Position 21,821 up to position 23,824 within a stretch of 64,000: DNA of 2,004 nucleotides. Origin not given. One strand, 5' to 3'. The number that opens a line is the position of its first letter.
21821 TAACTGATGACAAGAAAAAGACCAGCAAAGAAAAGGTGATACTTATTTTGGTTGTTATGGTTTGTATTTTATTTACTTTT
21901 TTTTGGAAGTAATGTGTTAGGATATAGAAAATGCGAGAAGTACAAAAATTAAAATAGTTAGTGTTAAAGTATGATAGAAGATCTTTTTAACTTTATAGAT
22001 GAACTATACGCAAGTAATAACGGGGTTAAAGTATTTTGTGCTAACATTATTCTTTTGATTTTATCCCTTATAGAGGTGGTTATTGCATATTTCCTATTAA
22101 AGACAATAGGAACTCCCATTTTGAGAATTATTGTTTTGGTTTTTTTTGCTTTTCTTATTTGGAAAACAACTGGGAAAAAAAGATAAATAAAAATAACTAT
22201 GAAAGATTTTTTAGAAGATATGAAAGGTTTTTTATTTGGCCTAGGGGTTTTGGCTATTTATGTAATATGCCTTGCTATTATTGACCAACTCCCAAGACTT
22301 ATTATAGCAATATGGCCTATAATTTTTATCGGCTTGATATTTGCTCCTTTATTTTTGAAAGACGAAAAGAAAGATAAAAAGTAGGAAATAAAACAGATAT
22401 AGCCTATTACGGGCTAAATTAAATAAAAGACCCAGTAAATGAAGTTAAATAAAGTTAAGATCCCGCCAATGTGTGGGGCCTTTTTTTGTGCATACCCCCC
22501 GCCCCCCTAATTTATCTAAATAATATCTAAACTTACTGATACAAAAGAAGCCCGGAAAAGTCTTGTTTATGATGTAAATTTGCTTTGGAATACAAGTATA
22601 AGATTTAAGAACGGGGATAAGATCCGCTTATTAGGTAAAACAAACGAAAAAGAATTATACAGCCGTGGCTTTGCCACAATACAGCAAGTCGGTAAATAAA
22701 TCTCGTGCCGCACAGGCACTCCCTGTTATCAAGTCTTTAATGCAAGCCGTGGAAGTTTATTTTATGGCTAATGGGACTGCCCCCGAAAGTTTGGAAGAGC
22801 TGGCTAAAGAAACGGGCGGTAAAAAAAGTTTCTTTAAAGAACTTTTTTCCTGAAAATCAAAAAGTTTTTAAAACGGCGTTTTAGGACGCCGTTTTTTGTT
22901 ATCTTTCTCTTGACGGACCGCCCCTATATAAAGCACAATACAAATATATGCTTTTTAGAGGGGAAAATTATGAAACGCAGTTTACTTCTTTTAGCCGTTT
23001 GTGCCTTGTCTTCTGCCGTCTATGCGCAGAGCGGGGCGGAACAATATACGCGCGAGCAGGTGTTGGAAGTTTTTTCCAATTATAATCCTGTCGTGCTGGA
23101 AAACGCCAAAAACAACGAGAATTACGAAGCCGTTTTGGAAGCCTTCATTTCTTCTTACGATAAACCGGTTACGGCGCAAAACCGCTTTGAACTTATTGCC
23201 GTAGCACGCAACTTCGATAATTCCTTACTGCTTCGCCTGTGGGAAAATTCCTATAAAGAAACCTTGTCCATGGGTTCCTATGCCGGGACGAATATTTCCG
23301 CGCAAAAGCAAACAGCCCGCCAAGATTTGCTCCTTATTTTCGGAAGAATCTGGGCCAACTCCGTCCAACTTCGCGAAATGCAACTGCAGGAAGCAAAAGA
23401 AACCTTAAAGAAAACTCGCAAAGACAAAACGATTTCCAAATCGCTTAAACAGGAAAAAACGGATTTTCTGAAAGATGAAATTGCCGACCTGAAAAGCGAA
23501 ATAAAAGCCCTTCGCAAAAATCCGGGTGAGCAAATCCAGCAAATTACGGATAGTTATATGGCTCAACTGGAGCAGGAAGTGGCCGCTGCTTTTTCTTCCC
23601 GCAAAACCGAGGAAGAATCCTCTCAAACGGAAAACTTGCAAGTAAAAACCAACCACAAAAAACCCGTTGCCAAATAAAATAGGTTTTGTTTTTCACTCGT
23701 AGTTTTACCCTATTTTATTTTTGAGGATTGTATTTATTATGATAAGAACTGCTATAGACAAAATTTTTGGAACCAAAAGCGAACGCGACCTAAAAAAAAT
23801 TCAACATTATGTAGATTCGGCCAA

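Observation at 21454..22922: The dnaJ 3' end is duplicated (protein-identical, synonymously diverged) around a 1.3-kb A+T-rich insert: an att-like scar with no recombinase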

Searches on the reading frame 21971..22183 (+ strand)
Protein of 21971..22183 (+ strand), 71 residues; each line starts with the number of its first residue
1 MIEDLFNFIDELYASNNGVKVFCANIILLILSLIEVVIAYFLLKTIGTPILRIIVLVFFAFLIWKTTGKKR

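Call 12: find_encoding_contigs(protein=window:21971-22183:+, flank=8000, max_places=10)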
Protein window:21971-22183:+ (71 aa): 11 contigs read that carry it; 7 places shown.
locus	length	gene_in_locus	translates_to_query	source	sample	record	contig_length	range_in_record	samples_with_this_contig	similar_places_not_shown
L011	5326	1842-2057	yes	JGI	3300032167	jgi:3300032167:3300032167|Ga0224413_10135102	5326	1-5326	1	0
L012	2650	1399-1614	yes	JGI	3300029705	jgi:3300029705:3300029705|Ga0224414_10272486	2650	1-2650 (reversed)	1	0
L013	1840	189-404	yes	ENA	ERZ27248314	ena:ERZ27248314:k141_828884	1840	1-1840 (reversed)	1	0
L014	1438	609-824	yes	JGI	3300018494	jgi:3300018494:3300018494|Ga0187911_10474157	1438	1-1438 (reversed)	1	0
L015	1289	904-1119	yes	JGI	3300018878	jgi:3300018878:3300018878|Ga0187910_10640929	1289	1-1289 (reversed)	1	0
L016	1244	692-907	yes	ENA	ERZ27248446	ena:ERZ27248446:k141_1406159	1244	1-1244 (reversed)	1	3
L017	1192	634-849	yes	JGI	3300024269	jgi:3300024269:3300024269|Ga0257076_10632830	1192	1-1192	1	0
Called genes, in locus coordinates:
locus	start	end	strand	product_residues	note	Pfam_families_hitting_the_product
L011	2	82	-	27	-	?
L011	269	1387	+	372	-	PF00226:DnaJ, PF01556:DnaJ_C, PF00684:DnaJ_CXXCXGXG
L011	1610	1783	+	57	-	-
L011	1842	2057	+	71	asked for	-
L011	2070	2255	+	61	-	-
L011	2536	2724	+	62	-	-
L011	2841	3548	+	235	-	-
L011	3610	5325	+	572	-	?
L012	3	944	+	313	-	?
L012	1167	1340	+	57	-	-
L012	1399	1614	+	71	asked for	-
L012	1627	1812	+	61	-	-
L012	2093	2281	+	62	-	-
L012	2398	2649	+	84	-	?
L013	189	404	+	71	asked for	-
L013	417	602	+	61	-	-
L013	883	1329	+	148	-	-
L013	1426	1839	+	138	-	?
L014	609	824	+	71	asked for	-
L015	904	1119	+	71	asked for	-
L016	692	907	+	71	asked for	-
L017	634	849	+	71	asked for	-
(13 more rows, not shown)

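Call 26: search_protein_families(library=phrogs, proteins=[window:21971-22183:+], max_evalue=1)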
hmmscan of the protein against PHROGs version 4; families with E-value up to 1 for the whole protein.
seq(71 aa): 4 families
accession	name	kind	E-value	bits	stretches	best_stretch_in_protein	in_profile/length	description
phrog_1142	-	unknown function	0.013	16.2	1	25-70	15-60/62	-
phrog_34080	-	unknown function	0.023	16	1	19-66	13-56/75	-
phrog_13188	-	unknown function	0.19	12.7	1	28-70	8-50/90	-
phrog_27329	-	unknown function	0.23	12.6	0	21-46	7-31/56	-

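Call 31: find_homologous_proteins(query=window:21971-22183:+, max_evalue=0.01)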
Query seq(71 aa) (71 aa): 2 proteins with E <= 0.01 among 2 candidates.
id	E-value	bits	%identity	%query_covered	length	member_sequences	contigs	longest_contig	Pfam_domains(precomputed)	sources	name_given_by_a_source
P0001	2.1e-36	141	100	100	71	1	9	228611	-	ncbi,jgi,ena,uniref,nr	ncbi:MAG: hypothetical protein E7027_03040 [Elusimicrobium sp.]|uniref:Uncharacterized protein n=1 T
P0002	3.3e-24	102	74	99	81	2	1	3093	-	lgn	-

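Call 32: find_encoding_contigs(protein=P0002, flank=5000, max_places=6)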
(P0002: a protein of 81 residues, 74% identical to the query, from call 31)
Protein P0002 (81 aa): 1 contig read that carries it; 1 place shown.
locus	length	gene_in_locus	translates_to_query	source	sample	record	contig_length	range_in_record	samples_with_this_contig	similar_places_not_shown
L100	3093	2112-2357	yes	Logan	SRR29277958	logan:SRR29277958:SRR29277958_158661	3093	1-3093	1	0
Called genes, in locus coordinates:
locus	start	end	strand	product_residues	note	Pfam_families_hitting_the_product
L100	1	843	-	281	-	?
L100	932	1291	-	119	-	-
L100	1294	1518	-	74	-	PF12728:HTH_17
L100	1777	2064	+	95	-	-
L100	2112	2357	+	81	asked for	-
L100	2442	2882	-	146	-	-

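Call 35: search_protein_families(library=pfam, proteins=[L100:1-843:-, L100:932-1291:-, L100:1777-2061:+, L100:2442-2885:-, window:21971-22183:+], max_evalue=0.5)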
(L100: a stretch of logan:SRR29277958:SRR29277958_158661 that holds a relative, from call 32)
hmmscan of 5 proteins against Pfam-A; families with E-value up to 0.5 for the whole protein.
L100:1-843:- (281 aa): 5 families
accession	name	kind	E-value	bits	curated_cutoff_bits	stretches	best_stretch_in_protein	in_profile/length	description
PF00589.27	Phage_integrase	-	5.2e-18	65.8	27.1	1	177-278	25-139/172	Phage integrase family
PF24624.1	Int_N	-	0.00012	23.2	27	1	60-149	7-98/100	Phage integrase, N-terminal domain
PF22022.2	Phage_int_M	-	0.014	16.1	27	1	62-145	5-92/96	Phage integrase central domain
PF14659.12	Phage_int_SAM_3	-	0.023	15.4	22.6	1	57-109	1-57/58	Phage integrase, N-terminal SAM-like domain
PF14684.11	Tricorn_C1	-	0.27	11.6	24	1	80-114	11-45/59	Tricorn protease C1 domain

L100:932-1291:- (119 aa): 0 families

L100:1777-2061:+ (95 aa): 1 family
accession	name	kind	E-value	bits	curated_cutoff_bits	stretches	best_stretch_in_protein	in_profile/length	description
PF24759.1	C2HC_ASCIZ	-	0.13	12.7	25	1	33-40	6-13/25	ASCIZ third C2HC zinc finger domain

L100:2442-2885:- (147 aa): 1 family
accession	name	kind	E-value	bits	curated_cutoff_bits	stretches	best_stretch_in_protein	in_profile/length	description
PF08139.17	LPAM_1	-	0.0024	18.7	20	1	2-18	1-17/18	Prokaryotic membrane lipoprotein lipid attachment site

seq(71 aa): 2 families
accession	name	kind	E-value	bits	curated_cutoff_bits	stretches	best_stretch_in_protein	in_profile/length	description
PF03563.18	Bunya_G2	-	0.0035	17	25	1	7-62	164-219/281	Bunyavirus glycoprotein G2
PF20237.3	DUF6594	-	0.22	11.8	30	1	12-63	163-215/238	Family of unknown function (DUF6594)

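Call 37: find_homologous_proteins(query=L013:883-1326:+, max_evalue=1e-20)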
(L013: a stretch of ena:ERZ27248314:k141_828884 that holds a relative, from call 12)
Query L013:883-1326:+ (148 aa): 8 proteins with E <= 1e-20 among 12 candidates.
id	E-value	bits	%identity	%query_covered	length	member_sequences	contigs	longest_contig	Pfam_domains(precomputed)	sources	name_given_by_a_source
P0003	4.2e-88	310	96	100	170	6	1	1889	PF07963.18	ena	-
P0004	1.9e-73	263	81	100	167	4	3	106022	PF07963.18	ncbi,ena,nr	ncbi:MAG: prepilin-type N-terminal cleavage/methylation domain-containing protein [Elusimicrobiaceae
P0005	5.8e-72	258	76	100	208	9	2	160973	PF07963.18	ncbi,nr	ncbi:MAG: type II secretion system protein [Elusimicrobia bacterium]|nr:type II secretion system pro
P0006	1.6e-67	244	73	100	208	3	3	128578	PF07963.18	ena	-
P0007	2.8e-67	243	74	100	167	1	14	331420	PF07963.18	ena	-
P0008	3.6e-67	243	74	100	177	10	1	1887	PF07963.18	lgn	-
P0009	6.6e-67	242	73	100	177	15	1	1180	PF07963.18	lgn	-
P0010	5.0e-65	236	72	100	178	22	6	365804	PF07963.18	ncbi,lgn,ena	-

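Call 38: find_encoding_contigs(protein=P0003, flank=8000, max_places=10)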
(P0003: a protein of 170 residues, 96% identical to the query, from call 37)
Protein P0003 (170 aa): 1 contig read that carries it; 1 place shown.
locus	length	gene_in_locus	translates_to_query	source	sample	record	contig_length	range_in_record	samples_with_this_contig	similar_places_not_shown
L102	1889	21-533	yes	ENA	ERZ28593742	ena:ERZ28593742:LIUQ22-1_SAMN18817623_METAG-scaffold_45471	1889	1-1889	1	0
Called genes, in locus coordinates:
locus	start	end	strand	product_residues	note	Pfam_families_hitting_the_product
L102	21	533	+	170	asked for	PF07963:N_methyl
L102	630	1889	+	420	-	?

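Call 39: list_cluster_members(proteins=[P0003])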
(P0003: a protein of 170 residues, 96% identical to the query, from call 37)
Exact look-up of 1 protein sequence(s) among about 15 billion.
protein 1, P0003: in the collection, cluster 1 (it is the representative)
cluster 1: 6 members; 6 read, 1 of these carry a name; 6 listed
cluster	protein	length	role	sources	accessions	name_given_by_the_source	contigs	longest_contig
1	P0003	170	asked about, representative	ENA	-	-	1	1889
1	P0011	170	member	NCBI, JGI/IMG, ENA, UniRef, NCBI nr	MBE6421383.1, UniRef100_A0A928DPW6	MAG: prepilin-type N-terminal cleavage/methylation domain-containing protein ... | Prepilin-type N-terminal cleavage/methylation domain-containing protein n=1 ... | prepilin-type N-terminal cleavage/methylation domain-containing protein [Elusimicrobium ...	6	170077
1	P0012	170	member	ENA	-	-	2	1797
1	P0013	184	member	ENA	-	-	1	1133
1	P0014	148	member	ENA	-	-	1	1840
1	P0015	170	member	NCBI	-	-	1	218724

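Call 40: find_encoding_contigs(protein=P0011, flank=10000, max_places=6)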
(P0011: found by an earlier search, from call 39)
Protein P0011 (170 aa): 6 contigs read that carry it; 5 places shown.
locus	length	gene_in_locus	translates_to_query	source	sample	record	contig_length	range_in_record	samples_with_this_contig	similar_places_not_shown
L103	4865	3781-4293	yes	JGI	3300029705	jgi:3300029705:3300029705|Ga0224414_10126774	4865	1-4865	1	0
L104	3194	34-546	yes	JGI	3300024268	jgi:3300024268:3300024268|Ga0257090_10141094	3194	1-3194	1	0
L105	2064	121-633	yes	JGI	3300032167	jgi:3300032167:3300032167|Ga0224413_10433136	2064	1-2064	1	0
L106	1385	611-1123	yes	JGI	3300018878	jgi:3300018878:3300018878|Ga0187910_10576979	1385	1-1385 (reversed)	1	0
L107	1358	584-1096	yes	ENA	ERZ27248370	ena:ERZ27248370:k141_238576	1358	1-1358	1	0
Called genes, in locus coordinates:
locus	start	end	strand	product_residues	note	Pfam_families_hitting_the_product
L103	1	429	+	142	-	?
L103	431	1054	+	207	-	PF13521:AAA_28 (weak), PF02223:Thymidylate_kin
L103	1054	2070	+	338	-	PF13177:DNA_pol3_delta2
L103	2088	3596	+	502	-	PF00133:tRNA-synt_1, PF01406:tRNA-synt_1e, PF09334:tRNA-synt_1g, PF00133:tRNA-synt_1, PF08264:Anticodon_1 (weak)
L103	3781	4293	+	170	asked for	PF07963:N_methyl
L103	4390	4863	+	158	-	?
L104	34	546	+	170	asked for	PF07963:N_methyl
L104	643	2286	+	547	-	PF02771:Acyl-CoA_dh_N, PF02770:Acyl-CoA_dh_M, PF00441:Acyl-CoA_dh_1, PF08028:Acyl-CoA_dh_2, PF22924:ACOX_C_alpha1 (weak)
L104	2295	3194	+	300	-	?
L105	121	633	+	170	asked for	PF07963:N_methyl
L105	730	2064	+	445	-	?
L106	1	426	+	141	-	?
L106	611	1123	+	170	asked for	PF07963:N_methyl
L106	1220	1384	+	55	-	?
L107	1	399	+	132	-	?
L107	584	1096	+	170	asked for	PF07963:N_methyl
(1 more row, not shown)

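Call 45: find_related_loci(query=window:21971-22183:+, collection=viral_contigs, flank=8000)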
Query seq(71 aa) (71 aa) in viral_contigs; peptide patterns used: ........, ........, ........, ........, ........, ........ (x = any residue, [..] = any of these).
26 stretches matched a pattern, but none encodes a relative of the query by tblastn (E <= 1e-3).

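Call 49: find_related_loci(query=window:21971-22183:+, collection=metagenome_contigs, flank=8000)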
Query seq(71 aa) (71 aa) in metagenome_contigs; peptide patterns used: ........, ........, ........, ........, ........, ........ (x = any residue, [..] = any of these).
600 stretches matched a pattern, but none encodes a relative of the query by tblastn (E <= 1e-3).
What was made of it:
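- Tried and rejected: Protein-based locus searches with the 71-aa protein in viral and metagenome contigs gave 0 confirmed hits (calls 45, 49).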

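Call 66: search_protein_representatives(protein=window:21971-22183:+)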
Query: 71 residues. Proteins with E-value up to 0.001 (for the whole library): 1; up to 1e-10: 1; up to 1e-30: 1. The best 1 are listed.
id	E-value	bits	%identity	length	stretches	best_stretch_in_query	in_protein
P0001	6.8e-37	140.5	100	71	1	1-71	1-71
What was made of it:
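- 21971..22186 (+): 71-aa protein with two hydrophobic segments. Its only homologue lies next to a tyrosine integrase on contig L100. A search of 1.84 billion representative proteins found only the protein itself (call 66).
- Tried and rejected: A full HMMER search of 1.84 billion representative proteins with the 71-aa protein found only itself (call 66).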

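Call 68: search_protein_families(library=padloc, proteins=[window:21971-22183:+], max_evalue=0.1)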
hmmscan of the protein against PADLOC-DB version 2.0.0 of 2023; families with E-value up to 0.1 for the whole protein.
seq(71 aa): 0 families

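Call 69: search_protein_families(library=ncbifam, proteins=[window:21971-22183:+], max_evalue=0.1)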
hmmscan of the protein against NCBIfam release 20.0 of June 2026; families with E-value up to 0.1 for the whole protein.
seq(71 aa): 0 families

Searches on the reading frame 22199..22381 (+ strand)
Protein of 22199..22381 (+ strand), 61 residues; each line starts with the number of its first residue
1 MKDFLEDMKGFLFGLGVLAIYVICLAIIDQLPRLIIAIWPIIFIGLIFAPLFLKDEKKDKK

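Call 26: search_protein_families(library=phrogs, proteins=[window:22199-22381:+], max_evalue=1)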
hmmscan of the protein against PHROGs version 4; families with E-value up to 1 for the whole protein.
seq(61 aa): 1 family
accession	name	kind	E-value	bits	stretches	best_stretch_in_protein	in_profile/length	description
phrog_13833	-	moron, auxiliary metabolic gene and host takeover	0.1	13.6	1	28-49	2-23/37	membrane protein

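Call 35: search_protein_families(library=pfam, proteins=[window:22199-22381:+], max_evalue=0.5)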
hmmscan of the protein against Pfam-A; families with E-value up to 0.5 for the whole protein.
seq(61 aa): 2 families
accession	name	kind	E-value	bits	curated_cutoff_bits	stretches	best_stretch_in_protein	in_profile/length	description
PF12698.13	ABC2_membrane_3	-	0.053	13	31.6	1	11-53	248-291/347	ABC-2 family transporter protein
PF13239.11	2TM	-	0.12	12.9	24.8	1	6-49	8-52/79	2TM domain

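Call 36: find_encoding_contigs(protein=window:22199-22381:+, flank=8000, max_places=10)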
Protein window:22199-22381:+ (61 aa): 11 contigs read that carry it; 7 places shown.
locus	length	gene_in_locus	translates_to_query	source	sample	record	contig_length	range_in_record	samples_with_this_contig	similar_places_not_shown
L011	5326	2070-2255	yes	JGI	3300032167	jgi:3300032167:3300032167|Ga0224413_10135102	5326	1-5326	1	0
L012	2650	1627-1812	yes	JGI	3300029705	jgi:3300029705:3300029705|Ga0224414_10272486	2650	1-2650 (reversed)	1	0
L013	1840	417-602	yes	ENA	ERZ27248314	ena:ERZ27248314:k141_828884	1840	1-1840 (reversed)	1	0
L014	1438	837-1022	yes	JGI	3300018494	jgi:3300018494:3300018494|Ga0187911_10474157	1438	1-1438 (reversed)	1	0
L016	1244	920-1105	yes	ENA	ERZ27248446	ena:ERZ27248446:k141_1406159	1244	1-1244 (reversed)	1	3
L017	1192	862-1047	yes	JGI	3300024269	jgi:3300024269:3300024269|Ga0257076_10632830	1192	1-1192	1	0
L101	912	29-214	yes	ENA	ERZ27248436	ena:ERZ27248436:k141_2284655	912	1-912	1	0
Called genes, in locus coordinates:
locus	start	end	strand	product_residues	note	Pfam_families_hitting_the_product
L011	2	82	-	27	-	?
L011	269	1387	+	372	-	PF00226:DnaJ, PF01556:DnaJ_C, PF00684:DnaJ_CXXCXGXG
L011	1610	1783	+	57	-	-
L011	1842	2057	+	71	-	-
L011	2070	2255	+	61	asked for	-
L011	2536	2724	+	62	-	-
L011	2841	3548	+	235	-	-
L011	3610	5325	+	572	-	?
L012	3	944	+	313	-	?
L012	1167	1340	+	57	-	-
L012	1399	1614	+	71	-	-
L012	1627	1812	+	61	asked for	-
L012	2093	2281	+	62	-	-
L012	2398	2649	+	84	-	?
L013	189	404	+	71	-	-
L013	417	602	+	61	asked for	-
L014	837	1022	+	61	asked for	-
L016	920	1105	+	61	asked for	-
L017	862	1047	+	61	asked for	-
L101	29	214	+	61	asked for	-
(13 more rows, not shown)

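Call 68: search_protein_families(library=padloc, proteins=[window:22199-22381:+], max_evalue=0.1)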
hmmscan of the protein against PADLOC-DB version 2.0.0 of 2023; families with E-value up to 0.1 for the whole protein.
seq(61 aa): 0 families

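Call 69: search_protein_families(library=ncbifam, proteins=[window:22199-22381:+], max_evalue=0.1)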
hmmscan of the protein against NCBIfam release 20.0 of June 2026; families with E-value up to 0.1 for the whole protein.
seq(61 aa): 1 family
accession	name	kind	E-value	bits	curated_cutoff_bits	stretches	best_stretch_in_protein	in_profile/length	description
NF049862.1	SSA_2305_Nterm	subfamily_domain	0.079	13.5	45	1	12-52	6-47/90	SSA_2305 family type IV pilus system protein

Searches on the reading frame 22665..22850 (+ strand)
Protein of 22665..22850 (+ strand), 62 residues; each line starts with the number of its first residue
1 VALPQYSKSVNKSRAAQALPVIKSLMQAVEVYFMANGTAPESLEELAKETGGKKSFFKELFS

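Call 13: find_encoding_contigs(protein=window:22665-22850:+, flank=8000, max_places=10)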
Protein window:22665-22850:+ (62 aa): 1 contig read that carries it; 1 place shown.
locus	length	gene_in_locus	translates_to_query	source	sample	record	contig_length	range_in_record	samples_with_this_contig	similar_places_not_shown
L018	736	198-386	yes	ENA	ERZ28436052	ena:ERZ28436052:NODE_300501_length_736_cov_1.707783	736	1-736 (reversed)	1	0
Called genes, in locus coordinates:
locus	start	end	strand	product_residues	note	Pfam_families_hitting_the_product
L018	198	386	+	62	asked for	-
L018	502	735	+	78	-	?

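Call 35: search_protein_families(library=pfam, proteins=[window:22665-22850:+], max_evalue=0.5)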
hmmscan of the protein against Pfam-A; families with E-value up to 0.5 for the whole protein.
seq(62 aa): 2 families
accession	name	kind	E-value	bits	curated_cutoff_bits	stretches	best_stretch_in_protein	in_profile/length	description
PF16732.10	ComP_DUS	-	0.0025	19.1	27.3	1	4-39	1-36/87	Type IV minor pilin ComP, DNA uptake sequence receptor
PF08334.16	T2SSG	-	0.0062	17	21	1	8-53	4-52/108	Type II secretion system (T2SS), protein G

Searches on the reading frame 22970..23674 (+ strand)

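Call 69: search_protein_families(library=ncbifam, proteins=[window:22970-23674:+], max_evalue=0.1)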
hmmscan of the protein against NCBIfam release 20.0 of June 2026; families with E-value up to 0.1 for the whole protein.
window:22970-23674:+ (235 aa): 1 family
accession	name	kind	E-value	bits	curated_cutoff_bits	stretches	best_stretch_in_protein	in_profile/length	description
NF041042.1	FslE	exception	0.099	11.1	800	0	143-205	22-83/505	rhizoferrin import outer membrane protein FslE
